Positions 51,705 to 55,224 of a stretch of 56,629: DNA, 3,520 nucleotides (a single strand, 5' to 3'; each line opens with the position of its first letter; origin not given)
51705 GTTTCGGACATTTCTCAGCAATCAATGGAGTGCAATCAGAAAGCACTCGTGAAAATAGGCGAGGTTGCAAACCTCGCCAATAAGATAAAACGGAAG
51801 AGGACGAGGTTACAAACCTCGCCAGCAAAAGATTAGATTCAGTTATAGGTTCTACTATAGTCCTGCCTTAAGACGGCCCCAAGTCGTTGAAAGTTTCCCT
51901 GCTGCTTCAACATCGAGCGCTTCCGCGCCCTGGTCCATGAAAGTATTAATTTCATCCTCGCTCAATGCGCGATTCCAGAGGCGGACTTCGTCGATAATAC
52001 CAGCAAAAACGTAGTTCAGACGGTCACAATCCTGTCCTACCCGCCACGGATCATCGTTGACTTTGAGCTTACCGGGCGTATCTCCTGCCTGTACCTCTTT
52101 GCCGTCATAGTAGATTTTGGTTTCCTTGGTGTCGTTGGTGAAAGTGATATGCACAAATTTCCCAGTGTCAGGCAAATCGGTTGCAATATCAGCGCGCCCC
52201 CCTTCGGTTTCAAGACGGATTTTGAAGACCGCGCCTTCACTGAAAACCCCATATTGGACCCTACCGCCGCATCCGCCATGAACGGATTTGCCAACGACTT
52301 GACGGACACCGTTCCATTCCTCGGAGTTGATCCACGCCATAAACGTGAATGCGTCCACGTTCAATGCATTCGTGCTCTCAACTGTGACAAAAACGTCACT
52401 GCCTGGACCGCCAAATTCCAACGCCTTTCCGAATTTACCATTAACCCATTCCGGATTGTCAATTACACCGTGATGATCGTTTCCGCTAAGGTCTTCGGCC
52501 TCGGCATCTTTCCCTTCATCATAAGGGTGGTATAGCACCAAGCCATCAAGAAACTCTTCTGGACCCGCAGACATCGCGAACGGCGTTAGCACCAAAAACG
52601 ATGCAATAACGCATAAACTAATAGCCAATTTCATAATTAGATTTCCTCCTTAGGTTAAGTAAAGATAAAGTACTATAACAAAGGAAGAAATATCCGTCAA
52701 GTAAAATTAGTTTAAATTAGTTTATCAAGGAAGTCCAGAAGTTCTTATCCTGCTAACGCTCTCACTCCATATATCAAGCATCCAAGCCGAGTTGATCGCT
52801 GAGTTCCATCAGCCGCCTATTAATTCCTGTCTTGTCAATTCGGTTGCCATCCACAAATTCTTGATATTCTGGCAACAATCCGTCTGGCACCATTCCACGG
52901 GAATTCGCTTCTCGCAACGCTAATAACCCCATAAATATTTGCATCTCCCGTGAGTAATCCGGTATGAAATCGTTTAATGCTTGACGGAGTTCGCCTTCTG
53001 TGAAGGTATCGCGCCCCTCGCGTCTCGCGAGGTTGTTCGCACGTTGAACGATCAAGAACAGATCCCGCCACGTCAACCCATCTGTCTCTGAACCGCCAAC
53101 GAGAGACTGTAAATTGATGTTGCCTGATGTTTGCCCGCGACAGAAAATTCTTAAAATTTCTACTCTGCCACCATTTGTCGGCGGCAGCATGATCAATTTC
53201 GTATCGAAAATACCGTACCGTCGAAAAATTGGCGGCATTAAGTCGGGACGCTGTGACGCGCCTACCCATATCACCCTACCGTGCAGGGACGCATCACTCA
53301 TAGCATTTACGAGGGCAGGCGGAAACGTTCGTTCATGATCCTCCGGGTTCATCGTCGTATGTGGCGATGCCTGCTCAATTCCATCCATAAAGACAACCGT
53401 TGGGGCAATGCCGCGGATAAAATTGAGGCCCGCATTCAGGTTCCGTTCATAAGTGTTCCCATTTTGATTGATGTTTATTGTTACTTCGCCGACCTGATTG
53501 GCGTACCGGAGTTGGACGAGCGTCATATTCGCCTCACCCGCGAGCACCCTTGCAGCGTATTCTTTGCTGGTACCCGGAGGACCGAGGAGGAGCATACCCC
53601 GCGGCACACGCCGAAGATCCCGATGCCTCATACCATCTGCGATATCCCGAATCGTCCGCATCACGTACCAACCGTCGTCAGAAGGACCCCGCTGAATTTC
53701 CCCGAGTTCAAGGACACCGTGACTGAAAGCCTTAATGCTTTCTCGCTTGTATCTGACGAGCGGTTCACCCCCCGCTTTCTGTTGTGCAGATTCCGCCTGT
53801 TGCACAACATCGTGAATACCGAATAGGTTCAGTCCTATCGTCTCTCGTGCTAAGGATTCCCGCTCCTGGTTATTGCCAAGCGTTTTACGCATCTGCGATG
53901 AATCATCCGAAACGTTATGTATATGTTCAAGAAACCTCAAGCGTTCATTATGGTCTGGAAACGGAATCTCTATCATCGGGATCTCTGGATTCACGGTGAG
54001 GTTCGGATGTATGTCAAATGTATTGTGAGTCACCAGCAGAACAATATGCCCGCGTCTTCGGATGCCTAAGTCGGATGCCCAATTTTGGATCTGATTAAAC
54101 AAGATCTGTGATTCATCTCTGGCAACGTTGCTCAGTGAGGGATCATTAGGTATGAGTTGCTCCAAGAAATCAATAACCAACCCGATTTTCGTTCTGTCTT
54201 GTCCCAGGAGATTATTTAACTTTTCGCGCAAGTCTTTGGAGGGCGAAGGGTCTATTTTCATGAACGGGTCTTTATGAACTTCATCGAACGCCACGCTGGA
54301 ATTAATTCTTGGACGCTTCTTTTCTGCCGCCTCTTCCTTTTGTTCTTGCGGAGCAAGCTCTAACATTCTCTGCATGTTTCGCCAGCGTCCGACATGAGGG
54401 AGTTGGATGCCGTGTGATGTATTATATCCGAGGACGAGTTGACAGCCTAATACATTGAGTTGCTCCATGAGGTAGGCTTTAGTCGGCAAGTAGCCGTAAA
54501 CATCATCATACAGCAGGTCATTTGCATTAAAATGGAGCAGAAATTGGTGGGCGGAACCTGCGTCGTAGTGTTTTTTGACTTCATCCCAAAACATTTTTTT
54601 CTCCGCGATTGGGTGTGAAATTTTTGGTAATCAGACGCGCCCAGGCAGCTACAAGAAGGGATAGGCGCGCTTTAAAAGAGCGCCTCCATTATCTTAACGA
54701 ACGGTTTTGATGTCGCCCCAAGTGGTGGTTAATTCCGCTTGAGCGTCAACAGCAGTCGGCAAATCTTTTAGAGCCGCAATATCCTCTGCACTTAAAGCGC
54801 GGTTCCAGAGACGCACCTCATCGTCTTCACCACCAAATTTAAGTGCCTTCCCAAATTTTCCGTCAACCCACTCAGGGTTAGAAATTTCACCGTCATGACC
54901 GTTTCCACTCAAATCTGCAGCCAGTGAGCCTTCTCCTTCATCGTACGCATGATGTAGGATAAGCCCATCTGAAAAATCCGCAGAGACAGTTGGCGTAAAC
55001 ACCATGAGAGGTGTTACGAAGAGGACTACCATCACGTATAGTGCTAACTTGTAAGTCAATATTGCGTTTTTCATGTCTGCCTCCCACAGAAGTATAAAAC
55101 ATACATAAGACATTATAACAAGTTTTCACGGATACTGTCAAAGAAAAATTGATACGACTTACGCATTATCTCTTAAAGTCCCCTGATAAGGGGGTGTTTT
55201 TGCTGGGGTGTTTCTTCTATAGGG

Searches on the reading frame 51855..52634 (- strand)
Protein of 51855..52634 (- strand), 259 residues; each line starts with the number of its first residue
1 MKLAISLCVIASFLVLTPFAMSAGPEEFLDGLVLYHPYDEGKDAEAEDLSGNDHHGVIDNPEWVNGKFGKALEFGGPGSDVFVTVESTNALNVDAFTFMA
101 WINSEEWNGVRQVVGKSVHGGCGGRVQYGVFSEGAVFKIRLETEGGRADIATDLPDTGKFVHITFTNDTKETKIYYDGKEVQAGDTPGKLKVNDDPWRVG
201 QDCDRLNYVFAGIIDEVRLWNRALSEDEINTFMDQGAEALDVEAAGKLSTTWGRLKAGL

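Call 3: search_protein_families(library=pfam, proteins=[window:51855-52634:-], max_evalue=1)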
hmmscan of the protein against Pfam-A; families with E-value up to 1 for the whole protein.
window:51855-52634:- (259 aa): 2 families
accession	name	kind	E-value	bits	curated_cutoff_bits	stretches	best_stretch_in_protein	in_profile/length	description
PF13385.13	Laminin_G_3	-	6.3e-25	88.5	27.6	1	80-230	4-151/151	Concanavalin A-like lectin/glucanases superfamily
PF02973.23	Sialidase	-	0.19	11.6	26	1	207-231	159-183/189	Sialidase, N-terminal domain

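Call 4: search_protein_families(library=ncbifam, proteins=[window:51855-52634:-], max_evalue=10)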
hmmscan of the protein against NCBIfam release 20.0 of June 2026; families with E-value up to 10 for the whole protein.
window:51855-52634:- (259 aa): 1 family
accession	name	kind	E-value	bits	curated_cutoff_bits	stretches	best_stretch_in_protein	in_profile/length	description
NF052521.1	TafC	equivalog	2.8e-10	39.8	410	1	61-235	183-362/373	TafC family fimbrial protein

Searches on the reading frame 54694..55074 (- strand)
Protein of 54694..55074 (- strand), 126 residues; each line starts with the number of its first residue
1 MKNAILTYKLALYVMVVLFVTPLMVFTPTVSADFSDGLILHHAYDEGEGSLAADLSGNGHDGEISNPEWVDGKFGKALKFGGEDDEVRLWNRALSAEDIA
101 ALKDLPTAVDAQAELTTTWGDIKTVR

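Call 3: search_protein_families(library=pfam, proteins=[window:54694-55074:-], max_evalue=1)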
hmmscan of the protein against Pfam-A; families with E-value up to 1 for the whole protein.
window:54694-55074:- (126 aa): 4 families
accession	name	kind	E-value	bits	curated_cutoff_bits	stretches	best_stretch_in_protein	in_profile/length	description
PF13385.13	Laminin_G_3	-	0.0023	18.5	27.6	1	69-100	120-151/151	Concanavalin A-like lectin/glucanases superfamily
PF20273.3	E2-E1mid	-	0.053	14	27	1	64-122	24-81/118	Domain observed between E2 and E1 domains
PF24807.1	WD40_CDC20-Fz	-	0.095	12.4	200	1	30-104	106-175/292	CDC20/Fizzy WD40 domain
PF00354.24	Pentaxin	-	0.13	12.4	25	1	70-102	134-166/194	Pentaxin family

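Call 4: search_protein_families(library=ncbifam, proteins=[window:54694-55074:-], max_evalue=10)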
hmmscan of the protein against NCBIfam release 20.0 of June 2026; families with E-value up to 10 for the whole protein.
window:54694-55074:- (126 aa): 0 families
